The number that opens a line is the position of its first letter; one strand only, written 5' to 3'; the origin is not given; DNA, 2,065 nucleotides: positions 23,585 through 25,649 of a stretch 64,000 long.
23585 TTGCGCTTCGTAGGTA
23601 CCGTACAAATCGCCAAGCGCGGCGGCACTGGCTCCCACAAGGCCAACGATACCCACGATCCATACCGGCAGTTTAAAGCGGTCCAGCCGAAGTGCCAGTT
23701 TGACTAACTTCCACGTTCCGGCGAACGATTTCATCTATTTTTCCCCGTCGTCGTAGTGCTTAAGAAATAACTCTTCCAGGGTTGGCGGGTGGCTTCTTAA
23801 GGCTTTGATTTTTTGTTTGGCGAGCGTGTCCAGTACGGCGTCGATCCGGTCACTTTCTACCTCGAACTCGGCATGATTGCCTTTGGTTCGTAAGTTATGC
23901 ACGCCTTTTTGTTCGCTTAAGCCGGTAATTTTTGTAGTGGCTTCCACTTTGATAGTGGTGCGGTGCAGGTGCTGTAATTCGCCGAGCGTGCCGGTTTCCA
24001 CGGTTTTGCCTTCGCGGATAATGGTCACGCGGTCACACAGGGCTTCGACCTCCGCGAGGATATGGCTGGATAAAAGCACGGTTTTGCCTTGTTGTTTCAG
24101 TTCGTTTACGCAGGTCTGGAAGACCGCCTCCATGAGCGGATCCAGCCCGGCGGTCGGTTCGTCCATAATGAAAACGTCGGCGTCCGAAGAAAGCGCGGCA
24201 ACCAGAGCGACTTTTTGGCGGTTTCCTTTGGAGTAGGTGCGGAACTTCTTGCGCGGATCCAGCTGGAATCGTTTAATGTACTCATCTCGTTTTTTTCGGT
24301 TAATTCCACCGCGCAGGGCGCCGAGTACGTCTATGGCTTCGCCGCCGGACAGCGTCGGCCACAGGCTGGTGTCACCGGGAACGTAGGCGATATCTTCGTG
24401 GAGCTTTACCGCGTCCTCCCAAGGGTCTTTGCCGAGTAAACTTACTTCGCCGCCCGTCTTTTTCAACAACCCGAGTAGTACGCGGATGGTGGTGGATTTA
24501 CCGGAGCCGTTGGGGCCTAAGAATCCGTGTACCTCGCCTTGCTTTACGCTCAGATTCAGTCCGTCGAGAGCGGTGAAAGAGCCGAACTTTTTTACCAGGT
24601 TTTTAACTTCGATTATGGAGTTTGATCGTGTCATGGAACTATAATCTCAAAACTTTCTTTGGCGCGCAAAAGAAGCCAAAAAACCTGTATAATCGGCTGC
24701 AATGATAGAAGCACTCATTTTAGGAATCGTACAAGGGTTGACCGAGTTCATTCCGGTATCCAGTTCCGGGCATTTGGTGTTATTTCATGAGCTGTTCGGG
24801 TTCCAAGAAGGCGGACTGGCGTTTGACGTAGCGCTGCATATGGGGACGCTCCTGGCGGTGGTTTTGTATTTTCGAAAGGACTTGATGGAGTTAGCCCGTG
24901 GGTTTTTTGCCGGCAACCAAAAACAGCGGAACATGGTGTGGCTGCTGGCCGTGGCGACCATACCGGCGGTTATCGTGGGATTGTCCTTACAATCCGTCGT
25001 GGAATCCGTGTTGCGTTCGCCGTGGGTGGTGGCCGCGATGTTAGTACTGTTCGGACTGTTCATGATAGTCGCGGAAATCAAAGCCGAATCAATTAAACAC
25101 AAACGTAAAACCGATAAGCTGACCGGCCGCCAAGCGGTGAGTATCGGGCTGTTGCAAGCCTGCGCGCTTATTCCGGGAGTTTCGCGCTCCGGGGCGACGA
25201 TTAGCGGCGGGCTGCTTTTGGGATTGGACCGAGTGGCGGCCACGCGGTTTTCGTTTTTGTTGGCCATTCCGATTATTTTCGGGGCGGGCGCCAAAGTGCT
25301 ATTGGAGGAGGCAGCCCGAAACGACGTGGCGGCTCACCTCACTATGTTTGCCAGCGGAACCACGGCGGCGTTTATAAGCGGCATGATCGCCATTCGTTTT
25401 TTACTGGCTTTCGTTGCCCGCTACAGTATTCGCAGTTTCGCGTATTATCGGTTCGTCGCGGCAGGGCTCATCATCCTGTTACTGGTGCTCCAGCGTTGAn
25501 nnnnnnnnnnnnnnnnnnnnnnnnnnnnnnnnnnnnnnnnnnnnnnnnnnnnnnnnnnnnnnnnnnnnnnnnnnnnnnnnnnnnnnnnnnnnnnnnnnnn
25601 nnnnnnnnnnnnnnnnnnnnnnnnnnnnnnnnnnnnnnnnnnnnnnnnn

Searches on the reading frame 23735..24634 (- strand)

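Call 8: search_protein_families(library=pfam, proteins=[window:23735-24634:-], max_evalue=0.01)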
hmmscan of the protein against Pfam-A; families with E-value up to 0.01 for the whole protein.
window:23735-24634:- (299 aa): 5 families
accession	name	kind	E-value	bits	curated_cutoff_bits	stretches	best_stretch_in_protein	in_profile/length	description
PF00005.33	ABC_tran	-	1e-27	97.8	25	1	23-162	1-137/137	ABC transporter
PF13304.12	AAA_21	-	2.4e-12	48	27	1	132-195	236-302/304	AAA domain, putative AbiEii toxin, Type IV TA system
PF13732.12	DrrA1-3_C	-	1.3e-07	32.6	27.4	1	215-293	1-80/81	ATP-binding protein DrrA1-3-like, C-terminal domain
PF13514.12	AAA_27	-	0.0014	18.6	22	1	15-57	9-50/206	AAA domain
PF13604.12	AAA_30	-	0.0066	16.6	27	0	33-70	18-55/191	AAA domain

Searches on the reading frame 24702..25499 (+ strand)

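Call 8: search_protein_families(library=pfam, proteins=[window:24702-25499:+], max_evalue=0.01)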
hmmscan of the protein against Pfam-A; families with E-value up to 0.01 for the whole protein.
window:24702-25499:+ (265 aa): 1 family
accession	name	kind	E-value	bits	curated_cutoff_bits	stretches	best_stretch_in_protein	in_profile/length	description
PF02673.24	BacA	-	5.5e-84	282.3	33.4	1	4-254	1-255/257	Bacitracin resistance protein BacA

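Call 9: search_protein_families(library=ncbifam, proteins=[window:24702-25499:+], max_evalue=0.01)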
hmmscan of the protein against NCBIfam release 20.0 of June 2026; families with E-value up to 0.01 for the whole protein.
window:24702-25499:+ (265 aa): 12 families
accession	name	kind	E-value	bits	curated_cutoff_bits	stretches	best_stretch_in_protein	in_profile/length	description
NF001393.0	PRK00281.2-4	equivalog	3.9e-75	252.7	284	1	2-261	4-264/266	undecaprenyl-diphosphate phosphatase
NF001389.0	PRK00281.1-2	equivalog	1e-73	248.1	262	1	1-262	6-264/272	undecaprenyl-diphosphate phosphatase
NF001392.0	PRK00281.2-1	equivalog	5.6e-71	239.3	308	1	2-262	8-273/280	undecaprenyl-diphosphate phosphatase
TIGR00753.1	undec_PP_bacA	equivalog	1.5e-70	237.9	217.5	1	4-252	1-253/255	undecaprenyl-diphosphatase UppP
NF001390.0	PRK00281.1-4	equivalog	1.7e-70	237.6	260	1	1-262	6-267/272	undecaprenyl-diphosphate phosphatase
NF001388.0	PRK00281.1-1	equivalog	1.2e-59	202.1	362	1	2-261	8-272/273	undecaprenyl-diphosphate phosphatase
NF001394.0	PRK00281.2-5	equivalog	4.6e-59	200.2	311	1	2-261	9-274/281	undecaprenyl-diphosphate phosphatase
NF001391.0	PRK00281.1-5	equivalog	3.3e-55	187.4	293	1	1-262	6-274/279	undecaprenyl-diphosphate phosphatase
NF001397.0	PRK00281.3-4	equivalog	1e-51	176.2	363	1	2-260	4-276/281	undecaprenyl-diphosphate phosphatase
NF001395.0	PRK00281.3-1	equivalog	7.7e-38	130.6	394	1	2-258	7-300/306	undecaprenyl-diphosphate phosphatase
NF001396.0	PRK00281.3-3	equivalog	1.2e-32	113.8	382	1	2-260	5-263/264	undecaprenyl-diphosphate phosphatase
NF001398.0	PRK00281.3-5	equivalog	7.5e-30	104.7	354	1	2-241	5-253/278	undecaprenyl-diphosphate phosphatase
